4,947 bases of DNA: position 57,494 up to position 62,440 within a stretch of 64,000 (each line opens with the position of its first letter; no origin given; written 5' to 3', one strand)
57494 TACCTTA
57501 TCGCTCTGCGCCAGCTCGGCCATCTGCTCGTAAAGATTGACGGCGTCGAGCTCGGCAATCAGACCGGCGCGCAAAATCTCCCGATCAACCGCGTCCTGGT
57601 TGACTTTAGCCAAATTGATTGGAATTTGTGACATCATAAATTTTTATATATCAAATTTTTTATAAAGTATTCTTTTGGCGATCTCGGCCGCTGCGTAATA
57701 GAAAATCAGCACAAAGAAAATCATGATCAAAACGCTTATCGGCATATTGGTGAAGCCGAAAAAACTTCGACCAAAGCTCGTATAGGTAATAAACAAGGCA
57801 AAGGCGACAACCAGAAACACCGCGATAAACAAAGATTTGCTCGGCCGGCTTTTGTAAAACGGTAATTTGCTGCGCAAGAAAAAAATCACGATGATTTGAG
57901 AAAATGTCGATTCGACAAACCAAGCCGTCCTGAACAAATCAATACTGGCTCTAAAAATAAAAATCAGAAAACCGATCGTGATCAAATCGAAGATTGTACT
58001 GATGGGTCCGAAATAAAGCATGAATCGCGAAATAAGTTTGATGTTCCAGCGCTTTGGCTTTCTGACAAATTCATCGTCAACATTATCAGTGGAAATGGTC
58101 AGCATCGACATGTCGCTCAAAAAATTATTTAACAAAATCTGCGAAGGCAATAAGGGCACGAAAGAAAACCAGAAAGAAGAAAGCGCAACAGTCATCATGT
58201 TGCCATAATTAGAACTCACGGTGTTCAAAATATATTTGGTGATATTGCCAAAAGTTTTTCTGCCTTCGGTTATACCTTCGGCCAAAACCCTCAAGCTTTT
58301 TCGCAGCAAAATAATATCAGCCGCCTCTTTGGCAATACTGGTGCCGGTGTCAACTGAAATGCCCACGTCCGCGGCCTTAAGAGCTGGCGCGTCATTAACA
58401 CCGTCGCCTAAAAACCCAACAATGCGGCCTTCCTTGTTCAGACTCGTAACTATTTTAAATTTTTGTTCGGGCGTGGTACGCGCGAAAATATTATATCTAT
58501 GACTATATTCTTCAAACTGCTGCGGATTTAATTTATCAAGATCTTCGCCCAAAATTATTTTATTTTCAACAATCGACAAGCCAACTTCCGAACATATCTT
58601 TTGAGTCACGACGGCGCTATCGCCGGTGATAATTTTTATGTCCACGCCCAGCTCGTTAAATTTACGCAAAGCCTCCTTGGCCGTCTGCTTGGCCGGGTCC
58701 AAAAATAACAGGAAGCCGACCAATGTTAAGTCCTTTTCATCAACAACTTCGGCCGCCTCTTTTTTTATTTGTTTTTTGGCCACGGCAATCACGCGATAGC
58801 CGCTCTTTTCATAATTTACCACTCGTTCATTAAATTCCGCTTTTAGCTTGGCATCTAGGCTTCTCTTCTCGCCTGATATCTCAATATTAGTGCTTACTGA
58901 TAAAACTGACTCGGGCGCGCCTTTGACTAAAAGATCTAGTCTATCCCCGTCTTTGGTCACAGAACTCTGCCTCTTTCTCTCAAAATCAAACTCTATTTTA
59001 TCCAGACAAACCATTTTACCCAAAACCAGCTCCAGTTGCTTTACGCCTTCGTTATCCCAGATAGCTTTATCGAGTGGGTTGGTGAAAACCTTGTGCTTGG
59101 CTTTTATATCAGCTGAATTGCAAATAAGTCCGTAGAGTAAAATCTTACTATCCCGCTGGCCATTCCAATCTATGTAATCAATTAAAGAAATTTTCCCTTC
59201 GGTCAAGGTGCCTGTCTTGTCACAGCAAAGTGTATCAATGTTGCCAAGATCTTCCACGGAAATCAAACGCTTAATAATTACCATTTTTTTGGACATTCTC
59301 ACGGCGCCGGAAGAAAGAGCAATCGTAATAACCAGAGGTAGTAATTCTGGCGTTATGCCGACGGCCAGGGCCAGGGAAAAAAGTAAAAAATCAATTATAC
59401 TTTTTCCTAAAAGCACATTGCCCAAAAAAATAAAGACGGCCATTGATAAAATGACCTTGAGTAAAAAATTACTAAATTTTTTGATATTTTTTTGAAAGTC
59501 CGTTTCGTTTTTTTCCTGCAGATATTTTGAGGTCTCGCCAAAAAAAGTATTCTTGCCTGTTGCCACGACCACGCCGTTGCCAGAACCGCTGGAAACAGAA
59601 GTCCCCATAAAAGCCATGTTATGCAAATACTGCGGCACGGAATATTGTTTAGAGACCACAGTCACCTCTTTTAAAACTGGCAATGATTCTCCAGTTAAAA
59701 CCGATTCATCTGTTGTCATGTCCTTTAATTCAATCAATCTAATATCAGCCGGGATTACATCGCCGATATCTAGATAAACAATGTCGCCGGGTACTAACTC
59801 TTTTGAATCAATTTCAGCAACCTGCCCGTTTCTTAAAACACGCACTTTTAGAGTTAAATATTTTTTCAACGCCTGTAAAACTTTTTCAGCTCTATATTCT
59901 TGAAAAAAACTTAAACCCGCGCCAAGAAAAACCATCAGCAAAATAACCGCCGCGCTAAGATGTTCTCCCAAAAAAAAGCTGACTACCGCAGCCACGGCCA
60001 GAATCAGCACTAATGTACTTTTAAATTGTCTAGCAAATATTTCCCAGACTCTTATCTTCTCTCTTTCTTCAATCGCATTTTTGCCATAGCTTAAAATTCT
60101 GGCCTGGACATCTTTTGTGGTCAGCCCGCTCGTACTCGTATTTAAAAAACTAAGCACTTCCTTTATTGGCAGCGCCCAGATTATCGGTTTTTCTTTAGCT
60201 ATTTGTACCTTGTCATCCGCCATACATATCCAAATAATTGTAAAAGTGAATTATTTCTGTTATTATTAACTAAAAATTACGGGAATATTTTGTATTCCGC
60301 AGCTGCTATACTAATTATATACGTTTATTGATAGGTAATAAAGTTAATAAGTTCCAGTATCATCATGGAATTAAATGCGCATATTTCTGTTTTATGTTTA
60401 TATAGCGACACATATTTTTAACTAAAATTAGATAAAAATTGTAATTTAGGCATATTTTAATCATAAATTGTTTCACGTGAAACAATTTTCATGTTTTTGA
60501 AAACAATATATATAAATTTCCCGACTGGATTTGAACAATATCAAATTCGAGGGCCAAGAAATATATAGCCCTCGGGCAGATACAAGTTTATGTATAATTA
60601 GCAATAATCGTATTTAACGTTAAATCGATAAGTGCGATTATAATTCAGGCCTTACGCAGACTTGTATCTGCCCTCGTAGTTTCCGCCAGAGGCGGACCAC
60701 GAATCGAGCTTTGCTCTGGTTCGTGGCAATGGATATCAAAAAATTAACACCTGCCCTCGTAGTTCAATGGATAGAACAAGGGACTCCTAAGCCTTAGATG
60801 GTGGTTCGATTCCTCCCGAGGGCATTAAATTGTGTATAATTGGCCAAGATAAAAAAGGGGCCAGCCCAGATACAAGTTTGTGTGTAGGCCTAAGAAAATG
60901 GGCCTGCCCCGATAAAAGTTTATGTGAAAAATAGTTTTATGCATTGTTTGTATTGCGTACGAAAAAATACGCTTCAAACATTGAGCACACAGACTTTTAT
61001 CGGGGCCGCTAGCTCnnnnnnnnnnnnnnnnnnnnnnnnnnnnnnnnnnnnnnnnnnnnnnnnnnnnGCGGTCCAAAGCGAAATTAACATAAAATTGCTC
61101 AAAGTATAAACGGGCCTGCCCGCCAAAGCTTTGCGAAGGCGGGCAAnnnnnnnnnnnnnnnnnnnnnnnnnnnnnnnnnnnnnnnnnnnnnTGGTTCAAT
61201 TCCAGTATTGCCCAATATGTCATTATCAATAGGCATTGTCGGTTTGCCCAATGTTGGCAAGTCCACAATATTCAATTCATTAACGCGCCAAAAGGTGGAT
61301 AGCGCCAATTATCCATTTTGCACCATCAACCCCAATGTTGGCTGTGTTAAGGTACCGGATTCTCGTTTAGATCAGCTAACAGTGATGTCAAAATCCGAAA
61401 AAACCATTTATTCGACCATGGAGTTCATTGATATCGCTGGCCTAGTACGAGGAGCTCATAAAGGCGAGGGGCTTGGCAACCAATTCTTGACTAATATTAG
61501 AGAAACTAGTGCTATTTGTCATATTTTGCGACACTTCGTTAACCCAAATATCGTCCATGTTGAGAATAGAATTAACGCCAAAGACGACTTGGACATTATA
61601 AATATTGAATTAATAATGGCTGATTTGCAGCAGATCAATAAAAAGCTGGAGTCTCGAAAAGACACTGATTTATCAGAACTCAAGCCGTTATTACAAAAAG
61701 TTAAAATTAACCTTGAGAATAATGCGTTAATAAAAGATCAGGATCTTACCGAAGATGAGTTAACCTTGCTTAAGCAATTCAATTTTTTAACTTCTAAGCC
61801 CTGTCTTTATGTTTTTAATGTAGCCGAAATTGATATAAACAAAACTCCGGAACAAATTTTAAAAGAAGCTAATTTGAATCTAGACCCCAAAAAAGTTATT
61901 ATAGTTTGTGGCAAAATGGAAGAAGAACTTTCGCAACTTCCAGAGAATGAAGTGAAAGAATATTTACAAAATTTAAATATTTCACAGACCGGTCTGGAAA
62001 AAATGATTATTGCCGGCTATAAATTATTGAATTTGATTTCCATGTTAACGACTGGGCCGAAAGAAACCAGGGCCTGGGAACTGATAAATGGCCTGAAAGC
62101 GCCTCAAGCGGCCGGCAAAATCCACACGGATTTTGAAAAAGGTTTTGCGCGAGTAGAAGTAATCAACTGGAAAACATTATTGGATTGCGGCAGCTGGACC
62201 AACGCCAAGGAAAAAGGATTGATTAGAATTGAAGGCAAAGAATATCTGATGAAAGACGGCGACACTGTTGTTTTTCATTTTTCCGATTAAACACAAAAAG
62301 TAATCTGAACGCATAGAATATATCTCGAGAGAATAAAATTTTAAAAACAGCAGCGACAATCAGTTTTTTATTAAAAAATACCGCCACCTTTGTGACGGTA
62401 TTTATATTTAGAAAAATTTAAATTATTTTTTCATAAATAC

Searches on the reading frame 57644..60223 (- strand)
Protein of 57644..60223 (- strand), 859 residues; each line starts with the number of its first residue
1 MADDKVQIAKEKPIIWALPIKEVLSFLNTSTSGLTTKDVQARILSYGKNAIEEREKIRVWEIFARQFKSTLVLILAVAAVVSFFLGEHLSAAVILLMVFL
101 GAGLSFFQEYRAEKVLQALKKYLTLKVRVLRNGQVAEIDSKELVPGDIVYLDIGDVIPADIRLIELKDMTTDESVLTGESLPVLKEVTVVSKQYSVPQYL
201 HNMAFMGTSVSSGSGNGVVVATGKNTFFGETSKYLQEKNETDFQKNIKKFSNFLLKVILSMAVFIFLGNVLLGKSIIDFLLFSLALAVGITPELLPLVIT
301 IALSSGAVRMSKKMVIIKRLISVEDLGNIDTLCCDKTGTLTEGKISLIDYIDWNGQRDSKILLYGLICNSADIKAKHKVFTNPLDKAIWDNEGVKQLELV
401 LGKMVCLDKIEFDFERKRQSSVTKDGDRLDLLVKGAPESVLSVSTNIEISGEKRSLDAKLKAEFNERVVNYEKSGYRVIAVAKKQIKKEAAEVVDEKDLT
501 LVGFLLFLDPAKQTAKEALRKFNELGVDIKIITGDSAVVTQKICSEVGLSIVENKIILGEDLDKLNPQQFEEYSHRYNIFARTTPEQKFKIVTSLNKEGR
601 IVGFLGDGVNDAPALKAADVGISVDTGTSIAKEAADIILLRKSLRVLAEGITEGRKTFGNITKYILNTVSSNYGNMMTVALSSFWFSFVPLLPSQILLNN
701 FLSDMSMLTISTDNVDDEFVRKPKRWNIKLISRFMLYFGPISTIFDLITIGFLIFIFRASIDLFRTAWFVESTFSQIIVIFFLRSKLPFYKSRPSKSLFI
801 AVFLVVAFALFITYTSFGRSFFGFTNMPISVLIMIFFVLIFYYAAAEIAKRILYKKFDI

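Call 9: search_protein_families(library=pfam, proteins=[window:57644-60223:-], max_evalue=0.001)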
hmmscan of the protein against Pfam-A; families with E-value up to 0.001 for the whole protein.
window:57644-60223:- (859 aa): 6 families
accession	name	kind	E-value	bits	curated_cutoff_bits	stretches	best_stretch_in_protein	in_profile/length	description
PF00122.25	E1-E2_ATPase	-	3.7e-48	163.9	28.1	1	126-313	6-181/181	E1-E2 ATPase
PF00689.26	Cation_ATPase_C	-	6.5e-22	78.6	27.3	1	689-852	2-175/175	Cation transporting ATPase, C-terminus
PF00690.31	Cation_ATPase_N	-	2.5e-19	69.1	20.4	1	16-82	2-69/69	Cation transporter/ATPase, N-terminus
PF00702.32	Hydrolase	-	4e-16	60.4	26.4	1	329-619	1-191/191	haloacid dehalogenase-like hydrolase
PF13246.12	Cation_ATPase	-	2.2e-06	28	21.7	1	403-447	45-91/91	Cation transport ATPase (P-type)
PF08282.18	Hydrolase_3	-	0.00023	21.4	20.9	0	603-639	207-243/255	haloacid dehalogenase-like hydrolase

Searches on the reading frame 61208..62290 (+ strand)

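Call 9: search_protein_families(library=pfam, proteins=[window:61208-62290:+], max_evalue=0.001)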
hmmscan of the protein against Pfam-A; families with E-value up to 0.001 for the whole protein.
window:61208-62290:+ (360 aa): 3 families
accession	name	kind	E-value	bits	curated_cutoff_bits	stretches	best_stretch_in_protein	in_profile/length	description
PF06071.19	YchF-GTPase_C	-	1e-30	106.1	27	1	276-358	1-83/84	Protein of unknown function (DUF933)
PF01926.29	MMR_HSR1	-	6.8e-21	74.9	21.9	1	8-121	2-99/113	50S ribosome-binding GTPase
PF02421.24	FeoB_N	-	2.2e-08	34.2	27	1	8-51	3-46/156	Ferrous iron transport protein B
